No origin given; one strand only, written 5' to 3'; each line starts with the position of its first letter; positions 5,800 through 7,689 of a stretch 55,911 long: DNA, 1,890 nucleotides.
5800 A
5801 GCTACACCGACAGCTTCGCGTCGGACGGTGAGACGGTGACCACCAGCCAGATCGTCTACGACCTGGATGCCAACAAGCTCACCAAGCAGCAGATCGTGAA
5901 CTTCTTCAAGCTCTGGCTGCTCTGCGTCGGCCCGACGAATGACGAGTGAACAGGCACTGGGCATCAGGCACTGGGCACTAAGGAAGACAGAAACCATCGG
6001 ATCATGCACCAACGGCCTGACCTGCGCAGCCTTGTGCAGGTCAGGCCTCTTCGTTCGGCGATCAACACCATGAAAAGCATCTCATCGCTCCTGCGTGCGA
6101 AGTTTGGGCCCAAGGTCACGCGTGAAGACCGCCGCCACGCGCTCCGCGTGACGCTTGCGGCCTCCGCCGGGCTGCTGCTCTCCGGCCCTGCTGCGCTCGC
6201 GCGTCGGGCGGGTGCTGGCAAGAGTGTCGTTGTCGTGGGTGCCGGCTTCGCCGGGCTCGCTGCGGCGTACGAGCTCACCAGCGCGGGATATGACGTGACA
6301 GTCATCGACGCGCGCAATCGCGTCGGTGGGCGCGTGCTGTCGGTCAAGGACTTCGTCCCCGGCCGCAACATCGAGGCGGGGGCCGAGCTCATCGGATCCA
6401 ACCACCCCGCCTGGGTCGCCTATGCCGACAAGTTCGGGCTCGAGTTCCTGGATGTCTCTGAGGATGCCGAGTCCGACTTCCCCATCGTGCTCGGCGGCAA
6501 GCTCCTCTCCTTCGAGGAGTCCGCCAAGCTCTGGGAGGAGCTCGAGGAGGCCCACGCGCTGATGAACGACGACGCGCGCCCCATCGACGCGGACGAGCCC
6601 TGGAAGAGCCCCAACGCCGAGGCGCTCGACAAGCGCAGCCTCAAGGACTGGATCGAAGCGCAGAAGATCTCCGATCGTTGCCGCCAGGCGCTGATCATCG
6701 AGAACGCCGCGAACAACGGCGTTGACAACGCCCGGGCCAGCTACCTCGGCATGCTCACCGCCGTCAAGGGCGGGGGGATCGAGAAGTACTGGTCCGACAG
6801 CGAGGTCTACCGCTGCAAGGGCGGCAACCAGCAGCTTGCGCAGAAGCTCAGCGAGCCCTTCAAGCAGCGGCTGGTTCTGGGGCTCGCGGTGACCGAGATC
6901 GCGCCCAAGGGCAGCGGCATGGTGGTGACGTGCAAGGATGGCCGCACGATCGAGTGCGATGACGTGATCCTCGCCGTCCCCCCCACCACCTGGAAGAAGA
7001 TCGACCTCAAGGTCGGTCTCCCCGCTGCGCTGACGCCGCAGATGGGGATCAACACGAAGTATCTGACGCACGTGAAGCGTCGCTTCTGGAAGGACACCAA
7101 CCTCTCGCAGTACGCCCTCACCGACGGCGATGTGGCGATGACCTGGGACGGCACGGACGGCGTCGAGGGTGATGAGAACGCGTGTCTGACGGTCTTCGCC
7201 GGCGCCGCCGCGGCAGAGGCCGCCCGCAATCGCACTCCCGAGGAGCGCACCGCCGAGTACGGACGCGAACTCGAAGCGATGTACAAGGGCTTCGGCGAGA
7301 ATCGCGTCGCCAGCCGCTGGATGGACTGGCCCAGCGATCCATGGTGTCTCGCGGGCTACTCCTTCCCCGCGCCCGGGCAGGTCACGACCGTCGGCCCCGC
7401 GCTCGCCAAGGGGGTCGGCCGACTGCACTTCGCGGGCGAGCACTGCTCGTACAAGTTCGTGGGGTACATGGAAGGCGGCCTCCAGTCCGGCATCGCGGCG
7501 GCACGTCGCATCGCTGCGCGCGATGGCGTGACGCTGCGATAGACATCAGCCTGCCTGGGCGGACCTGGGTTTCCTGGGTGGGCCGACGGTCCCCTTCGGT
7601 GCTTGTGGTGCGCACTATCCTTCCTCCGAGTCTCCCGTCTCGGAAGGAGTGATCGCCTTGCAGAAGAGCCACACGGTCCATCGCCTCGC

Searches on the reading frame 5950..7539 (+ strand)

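Call 39: search_protein_families(library=pfam, proteins=[window:5950-7539:+], max_evalue=0.01)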
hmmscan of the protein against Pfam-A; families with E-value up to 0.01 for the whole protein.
window:5950-7539:+ (530 aa): 16 families
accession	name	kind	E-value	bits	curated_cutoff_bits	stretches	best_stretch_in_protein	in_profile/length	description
PF01593.30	Amino_oxidase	-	1e-59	203.5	19.8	1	100-521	1-442/443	Flavin containing amine oxidoreductase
PF13450.12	NAD_binding_8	-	5.3e-15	55.9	21.9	1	95-161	1-67/68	NAD(P)-binding Rossmann-like domain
PF07992.20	Pyr_redox_2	-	3e-10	40.4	26.1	1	92-131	2-42/291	Pyridine nucleotide-disulphide oxidoreductase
PF01266.30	DAO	-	1.3e-09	38.5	27.9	1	93-204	2-80/353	FAD dependent oxidoreductase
PF00890.30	FAD_binding_2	-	1.2e-06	28.4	20.4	1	93-127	2-36/414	FAD binding domain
PF03486.20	HI0933_like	-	1.5e-06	28.3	50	1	92-130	2-40/244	HI0933-like protein Rossmann domain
PF13454.12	NAD_binding_9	-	2.6e-06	27.9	21.8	0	309-343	118-152/155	FAD-NAD(P)-binding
PF00070.33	Pyr_redox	-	8.2e-06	26.7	22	1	92-126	1-35/82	Pyridine nucleotide-disulphide oxidoreductase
PF05834.18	Lycopene_cycl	-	1.2e-05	25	23.4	0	93-123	2-34/380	Lycopene cyclase protein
PF12831.13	FAD_oxidored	-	4.9e-05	23.2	27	1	93-128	2-37/416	FAD dependent oxidoreductase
PF01494.25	FAD_binding_3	-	0.00013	21.8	22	1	92-123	3-34/349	FAD binding domain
PF13738.12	Pyr_redox_3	-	0.00013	21.7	30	0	94-123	1-31/305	Pyridine nucleotide-disulphide oxidoreductase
PF01262.27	AlaDh_PNT_C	-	0.00065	19.6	23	1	92-129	30-67/214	Alanine dehydrogenase/PNT, C-terminal domain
PF01946.23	Thi4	-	0.0013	18.4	26.2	1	92-127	19-55/235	Thi4 family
PF01134.28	GIDA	-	0.0018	17.9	22.1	1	93-119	2-28/391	Glucose inhibited division protein A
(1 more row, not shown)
